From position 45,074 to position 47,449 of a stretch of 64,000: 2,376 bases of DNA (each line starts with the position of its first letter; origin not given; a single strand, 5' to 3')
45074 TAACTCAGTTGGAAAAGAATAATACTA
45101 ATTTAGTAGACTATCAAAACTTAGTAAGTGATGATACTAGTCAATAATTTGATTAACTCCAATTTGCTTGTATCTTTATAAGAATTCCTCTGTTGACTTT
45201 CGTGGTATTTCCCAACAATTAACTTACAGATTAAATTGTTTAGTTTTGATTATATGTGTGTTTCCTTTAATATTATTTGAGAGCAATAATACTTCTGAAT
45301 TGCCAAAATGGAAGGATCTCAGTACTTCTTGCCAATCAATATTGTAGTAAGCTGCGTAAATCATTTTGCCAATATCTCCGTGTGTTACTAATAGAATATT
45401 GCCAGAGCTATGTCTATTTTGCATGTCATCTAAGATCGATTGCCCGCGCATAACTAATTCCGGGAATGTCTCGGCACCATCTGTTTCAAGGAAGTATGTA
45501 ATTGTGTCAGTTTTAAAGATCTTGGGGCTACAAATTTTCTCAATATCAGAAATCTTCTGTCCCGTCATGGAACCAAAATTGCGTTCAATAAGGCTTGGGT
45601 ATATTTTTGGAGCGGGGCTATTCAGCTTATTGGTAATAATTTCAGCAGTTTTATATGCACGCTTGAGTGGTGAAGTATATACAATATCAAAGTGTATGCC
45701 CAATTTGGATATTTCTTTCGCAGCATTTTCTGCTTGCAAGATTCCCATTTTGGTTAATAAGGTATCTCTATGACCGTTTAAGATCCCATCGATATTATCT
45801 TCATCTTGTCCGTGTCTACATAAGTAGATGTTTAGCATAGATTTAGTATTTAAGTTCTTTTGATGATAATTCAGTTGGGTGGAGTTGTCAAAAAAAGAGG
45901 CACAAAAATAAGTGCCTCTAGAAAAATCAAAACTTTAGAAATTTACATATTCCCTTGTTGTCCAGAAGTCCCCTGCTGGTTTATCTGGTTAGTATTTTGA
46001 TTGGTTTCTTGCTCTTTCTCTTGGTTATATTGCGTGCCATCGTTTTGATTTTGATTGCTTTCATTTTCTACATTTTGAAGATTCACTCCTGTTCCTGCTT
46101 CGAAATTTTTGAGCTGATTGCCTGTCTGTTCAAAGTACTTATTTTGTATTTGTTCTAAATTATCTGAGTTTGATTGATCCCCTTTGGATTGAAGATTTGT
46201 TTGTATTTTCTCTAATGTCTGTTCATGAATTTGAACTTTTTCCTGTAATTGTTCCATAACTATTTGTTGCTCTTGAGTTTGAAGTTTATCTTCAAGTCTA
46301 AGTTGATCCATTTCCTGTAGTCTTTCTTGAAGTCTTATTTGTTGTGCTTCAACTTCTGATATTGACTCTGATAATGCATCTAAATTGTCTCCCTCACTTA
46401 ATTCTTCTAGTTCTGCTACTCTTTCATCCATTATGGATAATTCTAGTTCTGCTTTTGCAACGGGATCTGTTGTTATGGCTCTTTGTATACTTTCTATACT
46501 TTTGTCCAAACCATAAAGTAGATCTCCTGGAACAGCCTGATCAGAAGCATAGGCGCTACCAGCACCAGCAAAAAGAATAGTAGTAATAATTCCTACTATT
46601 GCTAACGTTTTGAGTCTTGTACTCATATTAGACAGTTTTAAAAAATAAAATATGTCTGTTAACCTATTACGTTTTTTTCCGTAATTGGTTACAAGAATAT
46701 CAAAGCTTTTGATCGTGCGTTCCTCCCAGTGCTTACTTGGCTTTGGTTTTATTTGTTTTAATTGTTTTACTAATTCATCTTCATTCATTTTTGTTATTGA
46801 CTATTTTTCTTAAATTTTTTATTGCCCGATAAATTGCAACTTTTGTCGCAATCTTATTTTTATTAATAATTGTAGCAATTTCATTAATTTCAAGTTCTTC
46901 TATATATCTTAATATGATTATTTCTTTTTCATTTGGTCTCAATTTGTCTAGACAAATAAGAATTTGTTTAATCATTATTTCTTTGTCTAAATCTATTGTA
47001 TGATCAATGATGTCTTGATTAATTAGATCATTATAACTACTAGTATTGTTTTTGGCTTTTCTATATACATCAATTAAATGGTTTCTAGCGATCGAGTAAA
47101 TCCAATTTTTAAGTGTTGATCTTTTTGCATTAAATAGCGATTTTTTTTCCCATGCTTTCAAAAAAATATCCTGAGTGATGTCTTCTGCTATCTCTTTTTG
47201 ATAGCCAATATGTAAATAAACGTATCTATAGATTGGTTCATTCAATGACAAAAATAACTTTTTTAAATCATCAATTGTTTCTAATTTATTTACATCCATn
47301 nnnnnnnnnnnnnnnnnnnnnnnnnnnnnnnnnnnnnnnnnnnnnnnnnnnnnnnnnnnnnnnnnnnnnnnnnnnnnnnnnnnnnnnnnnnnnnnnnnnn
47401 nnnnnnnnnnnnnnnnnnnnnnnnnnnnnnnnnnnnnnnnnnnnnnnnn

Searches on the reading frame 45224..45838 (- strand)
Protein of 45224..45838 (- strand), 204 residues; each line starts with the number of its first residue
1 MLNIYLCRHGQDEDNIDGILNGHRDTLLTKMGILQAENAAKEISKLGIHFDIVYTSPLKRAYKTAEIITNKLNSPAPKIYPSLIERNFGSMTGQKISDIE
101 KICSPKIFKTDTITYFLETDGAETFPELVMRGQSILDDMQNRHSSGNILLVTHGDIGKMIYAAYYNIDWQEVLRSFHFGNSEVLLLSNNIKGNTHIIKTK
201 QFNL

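Call 10: search_protein_families(library=pfam, proteins=[window:45224-45838:-])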
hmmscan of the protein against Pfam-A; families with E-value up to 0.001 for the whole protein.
window:45224-45838:- (204 aa): 1 family
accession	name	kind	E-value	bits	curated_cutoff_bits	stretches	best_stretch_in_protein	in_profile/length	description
PF00300.27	His_Phos_1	-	3.7e-37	128.3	21.7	1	4-186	1-179/194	Histidine phosphatase superfamily (branch 1)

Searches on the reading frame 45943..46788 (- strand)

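Call 10: search_protein_families(library=pfam, proteins=[window:45943-46788:-])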
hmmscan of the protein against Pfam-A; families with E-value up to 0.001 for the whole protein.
window:45943-46788:- (281 aa): 1 family
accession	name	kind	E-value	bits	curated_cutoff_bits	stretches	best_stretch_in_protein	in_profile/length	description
PF18915.5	DUF5667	-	3.4e-15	56.7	27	1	85-199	2-96/99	Domain of unknown function (DUF5667)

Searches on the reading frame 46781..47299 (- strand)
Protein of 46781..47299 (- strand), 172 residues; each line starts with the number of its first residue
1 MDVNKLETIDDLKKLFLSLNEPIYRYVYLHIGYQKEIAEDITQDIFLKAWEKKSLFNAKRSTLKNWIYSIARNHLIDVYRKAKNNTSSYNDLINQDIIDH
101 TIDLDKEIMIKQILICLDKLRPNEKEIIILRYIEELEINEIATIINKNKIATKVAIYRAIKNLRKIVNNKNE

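Call 10: search_protein_families(library=pfam, proteins=[window:46781-47299:-])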
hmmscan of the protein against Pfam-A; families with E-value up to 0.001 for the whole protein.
window:46781-47299:- (172 aa): 3 families
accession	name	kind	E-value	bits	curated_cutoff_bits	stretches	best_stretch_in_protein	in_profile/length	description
PF04542.20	Sigma70_r2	-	9.9e-12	44.9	24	1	22-83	8-69/71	Sigma-70 region 2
PF08281.18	Sigma70_r4_2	-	7.6e-09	35.5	25.7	1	112-163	3-54/54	Sigma-70, region 4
PF04545.22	Sigma70_r4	-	4.2e-08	33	24.1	1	116-165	1-50/50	Sigma-70, region 4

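Call 12: find_encoding_contigs(protein=window:46781-47299:-, flank=6000, max_places=10)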
Protein window:46781-47299:- (172 aa): 5 contigs read that carry it; 1 place shown.
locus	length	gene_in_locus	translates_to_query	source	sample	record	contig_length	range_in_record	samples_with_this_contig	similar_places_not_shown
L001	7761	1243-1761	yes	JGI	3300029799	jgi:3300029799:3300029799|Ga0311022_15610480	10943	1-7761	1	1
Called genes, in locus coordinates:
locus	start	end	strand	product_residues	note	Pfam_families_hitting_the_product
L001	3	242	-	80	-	?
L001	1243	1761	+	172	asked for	PF04542:Sigma70_r2, PF08281:Sigma70_r4_2, PF04545:Sigma70_r4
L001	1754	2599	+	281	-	PF18915:DUF5667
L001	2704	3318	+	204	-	PF00300:His_Phos_1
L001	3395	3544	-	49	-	-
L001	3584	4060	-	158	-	-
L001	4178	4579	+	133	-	PF00075:RNase_H, PF13456:RVT_3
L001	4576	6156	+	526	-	PF03816:LytR_cpsA_psr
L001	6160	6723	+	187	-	PF04542:Sigma70_r2, PF08281:Sigma70_r4_2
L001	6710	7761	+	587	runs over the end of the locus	PF04773:FecR, PF09136:Glucodextran_B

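Call 18: find_related_loci(query=window:46781-47299:-, collection=genome_contigs, flank=4000)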
Query window:46781-47299:- (172 aa) in genome_contigs; peptide patterns used: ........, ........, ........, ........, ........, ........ (x = any residue, [..] = any of these).
223 stretches matched a pattern; 3 encode a relative of the query (tblastn E <= 1e-3); 3 distinct loci.
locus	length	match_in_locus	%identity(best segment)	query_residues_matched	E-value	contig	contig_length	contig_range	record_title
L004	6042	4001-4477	27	8-163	1e-8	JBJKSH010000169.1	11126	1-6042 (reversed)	MAG: Ignavibacteriaceae bacterium isolate Bin_78 S1Ck127_2819287_flag_0_multi_12.5007_len_11126, whole genome shotgun se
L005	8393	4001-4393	30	40-171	4e-7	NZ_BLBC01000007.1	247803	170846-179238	Capnocytophaga felis strain KC07070 sequence07, whole genome shotgun sequence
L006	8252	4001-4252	31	4-92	2e-6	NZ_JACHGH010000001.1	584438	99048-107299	Salirhabdus euzebyi strain DSM 19612 Ga0415341_01, whole genome shotgun sequence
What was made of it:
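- Tried and rejected: A genome_contigs scan with the adjacent ECF sigma protein gave only 27-31% paralogues in unrelated phyla (call 18).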

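Call 23: find_homologous_proteins(query=window:46781-47299:-, max_evalue=1e-10)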
Query window:46781-47299:- (172 aa): 35 proteins with E <= 1e-10 among 167 candidates.
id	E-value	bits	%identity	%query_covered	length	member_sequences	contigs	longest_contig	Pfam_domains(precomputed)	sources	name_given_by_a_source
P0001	1.1e-101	356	100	100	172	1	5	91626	PF04545.23,PF04542.21,PF08281.19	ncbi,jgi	-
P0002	3.3e-57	211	62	99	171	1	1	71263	PF04545.23,PF04542.21,PF06530.19,PF08281.19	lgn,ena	-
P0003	4.0e-57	211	63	98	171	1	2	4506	PF04545.23,PF04542.21,PF06530.19,PF08281.19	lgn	-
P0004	6.1e-54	200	59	99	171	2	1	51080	PF04545.23,PF04542.21,PF08281.19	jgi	-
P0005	9.2e-51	190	55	98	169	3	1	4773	PF04545.23,PF04542.21,PF08281.19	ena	-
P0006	1.3e-47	180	54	98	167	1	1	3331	PF04545.23,PF04542.21,PF08281.19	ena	-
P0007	1.3e-47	180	54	98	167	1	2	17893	PF04545.23,PF04542.21,PF08281.19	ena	-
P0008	1.7e-47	179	54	98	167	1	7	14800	PF04545.23,PF04542.21,PF08281.19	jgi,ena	-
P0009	4.4e-47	178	54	98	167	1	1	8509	PF04545.23,PF04542.21,PF08281.19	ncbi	-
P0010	4.8e-47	178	54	98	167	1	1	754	PF04545.23,PF04542.21,PF08281.19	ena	-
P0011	6.0e-47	178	54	98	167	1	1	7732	PF04545.23,PF04542.21,PF08281.19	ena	-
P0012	6.4e-47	178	54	98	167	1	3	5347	PF04545.23,PF04542.21,PF08281.19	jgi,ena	-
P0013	2.2e-46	176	54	98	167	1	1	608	PF04545.23,PF04542.21,PF08281.19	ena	-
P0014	1.3e-34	138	67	55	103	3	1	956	PF04542.21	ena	-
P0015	1.3e-32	131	46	98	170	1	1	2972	PF04542.21,PF08281.19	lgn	-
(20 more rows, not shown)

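Call 24: find_encoding_contigs(protein=P0002, flank=5000, max_places=3)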
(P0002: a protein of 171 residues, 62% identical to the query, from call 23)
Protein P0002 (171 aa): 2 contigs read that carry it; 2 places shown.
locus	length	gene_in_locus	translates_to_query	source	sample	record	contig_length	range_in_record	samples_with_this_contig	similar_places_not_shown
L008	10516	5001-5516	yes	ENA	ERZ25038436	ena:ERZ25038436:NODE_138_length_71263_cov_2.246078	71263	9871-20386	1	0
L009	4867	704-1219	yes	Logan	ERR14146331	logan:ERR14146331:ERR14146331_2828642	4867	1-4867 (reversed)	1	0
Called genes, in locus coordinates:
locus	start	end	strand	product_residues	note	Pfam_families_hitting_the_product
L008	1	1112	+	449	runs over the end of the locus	PF18144:SMODS, PF18134:AGS_C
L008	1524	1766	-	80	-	-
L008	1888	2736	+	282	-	PF00892:EamA, PF03151:TPT (faint), PF00892:EamA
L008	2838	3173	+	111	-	PF01588:tRNA_bind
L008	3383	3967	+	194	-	PF00892:EamA, PF03151:TPT, PF00892:EamA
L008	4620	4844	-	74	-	-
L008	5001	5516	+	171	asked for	PF04542:Sigma70_r2, PF06530:Phage_antitermQ (weak), PF08281:Sigma70_r4_2, PF04545:Sigma70_r4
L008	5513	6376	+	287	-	PF18915:DUF5667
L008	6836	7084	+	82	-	-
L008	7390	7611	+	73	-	-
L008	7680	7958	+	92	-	PF02001:DUF134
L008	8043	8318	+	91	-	PF01022:HTH_5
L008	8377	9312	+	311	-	PF00561:Abhydrolase_1, PF12146:Hydrolase_4, PF12697:Abhydrolase_6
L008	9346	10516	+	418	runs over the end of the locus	PF01522:Polysacc_deac_1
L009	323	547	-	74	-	-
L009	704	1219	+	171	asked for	PF04542:Sigma70_r2, PF06530:Phage_antitermQ (weak), PF08281:Sigma70_r4_2, PF04545:Sigma70_r4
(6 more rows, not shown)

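Call 25: find_encoding_contigs(protein=P0004, flank=5000, max_places=3)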
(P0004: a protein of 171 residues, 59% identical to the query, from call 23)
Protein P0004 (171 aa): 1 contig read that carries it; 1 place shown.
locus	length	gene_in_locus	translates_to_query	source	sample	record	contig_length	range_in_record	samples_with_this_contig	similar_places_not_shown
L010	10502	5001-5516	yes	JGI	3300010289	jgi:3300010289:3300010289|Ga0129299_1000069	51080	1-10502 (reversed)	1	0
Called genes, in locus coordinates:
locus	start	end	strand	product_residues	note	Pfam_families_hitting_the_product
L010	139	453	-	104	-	PF13396:PLDc_N (weak)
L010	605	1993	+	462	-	-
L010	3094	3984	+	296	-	PF00291:PALP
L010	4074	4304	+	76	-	PF01042:Ribonuc_L-PSP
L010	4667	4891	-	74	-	-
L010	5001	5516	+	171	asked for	PF04542:Sigma70_r2, PF08281:Sigma70_r4_2, PF04545:Sigma70_r4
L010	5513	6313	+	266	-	PF18915:DUF5667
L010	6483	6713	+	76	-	-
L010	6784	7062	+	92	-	PF02001:DUF134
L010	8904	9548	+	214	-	PF00800:PDT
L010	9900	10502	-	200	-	?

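Call 26: find_encoding_contigs(protein=P0008, flank=5000, max_places=4)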
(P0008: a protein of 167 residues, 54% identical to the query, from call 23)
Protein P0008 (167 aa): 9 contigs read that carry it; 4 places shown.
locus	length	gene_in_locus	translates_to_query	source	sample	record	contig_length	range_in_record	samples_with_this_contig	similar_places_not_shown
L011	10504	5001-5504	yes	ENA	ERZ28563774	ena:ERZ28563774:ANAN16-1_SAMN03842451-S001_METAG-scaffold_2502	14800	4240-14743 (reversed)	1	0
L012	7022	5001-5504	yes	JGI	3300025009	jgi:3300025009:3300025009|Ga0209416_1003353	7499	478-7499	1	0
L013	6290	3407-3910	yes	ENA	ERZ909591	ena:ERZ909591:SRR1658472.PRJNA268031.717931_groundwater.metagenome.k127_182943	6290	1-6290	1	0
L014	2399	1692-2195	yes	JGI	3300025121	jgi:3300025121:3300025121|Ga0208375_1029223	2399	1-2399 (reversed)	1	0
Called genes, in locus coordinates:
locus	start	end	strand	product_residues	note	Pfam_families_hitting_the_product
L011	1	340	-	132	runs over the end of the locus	?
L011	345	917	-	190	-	-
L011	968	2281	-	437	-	PF11258:DUF3048, PF17479:DUF3048_C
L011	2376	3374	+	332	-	-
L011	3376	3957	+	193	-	-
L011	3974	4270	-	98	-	PF13744:HTH_37, PF12844:HTH_19, PF13443:HTH_26 (weak), PF13560:HTH_31, PF01381:HTH_3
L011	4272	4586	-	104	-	PF05973:Gp49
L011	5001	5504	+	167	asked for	PF04542:Sigma70_r2, PF08281:Sigma70_r4_2, PF04545:Sigma70_r4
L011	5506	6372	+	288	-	PF18915:DUF5667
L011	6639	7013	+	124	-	-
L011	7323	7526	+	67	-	PF00037:Fer4 (weak), PF12797:Fer4_2, PF12837:Fer4_6 (weak), PF12838:Fer4_7 (faint), PF13237:Fer4_10 (weak), PF13459:Fer4_15, PF13370:Fer4_13, PF13183:Fer4_8 (weak)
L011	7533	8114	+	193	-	-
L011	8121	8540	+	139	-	PF11969:DcpS_C, PF01230:HIT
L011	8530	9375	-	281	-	PF00756:Esterase (weak), PF02230:Abhydrolase_2, PF12146:Hydrolase_4 (weak), PF00561:Abhydrolase_1, PF00326:Peptidase_S9 (faint)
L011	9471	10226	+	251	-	PF13462:Thioredoxin_4, PF13098:Thioredoxin_2 (weak), PF01323:DSBA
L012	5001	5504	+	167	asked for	PF04542:Sigma70_r2, PF08281:Sigma70_r4_2, PF04545:Sigma70_r4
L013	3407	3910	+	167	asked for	PF04542:Sigma70_r2, PF08281:Sigma70_r4_2, PF04545:Sigma70_r4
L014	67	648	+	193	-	-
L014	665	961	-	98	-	PF13744:HTH_37, PF12844:HTH_19, PF13443:HTH_26 (weak), PF13560:HTH_31, PF01381:HTH_3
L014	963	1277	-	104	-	PF05973:Gp49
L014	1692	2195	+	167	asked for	PF04542:Sigma70_r2, PF08281:Sigma70_r4_2, PF04545:Sigma70_r4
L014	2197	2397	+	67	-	?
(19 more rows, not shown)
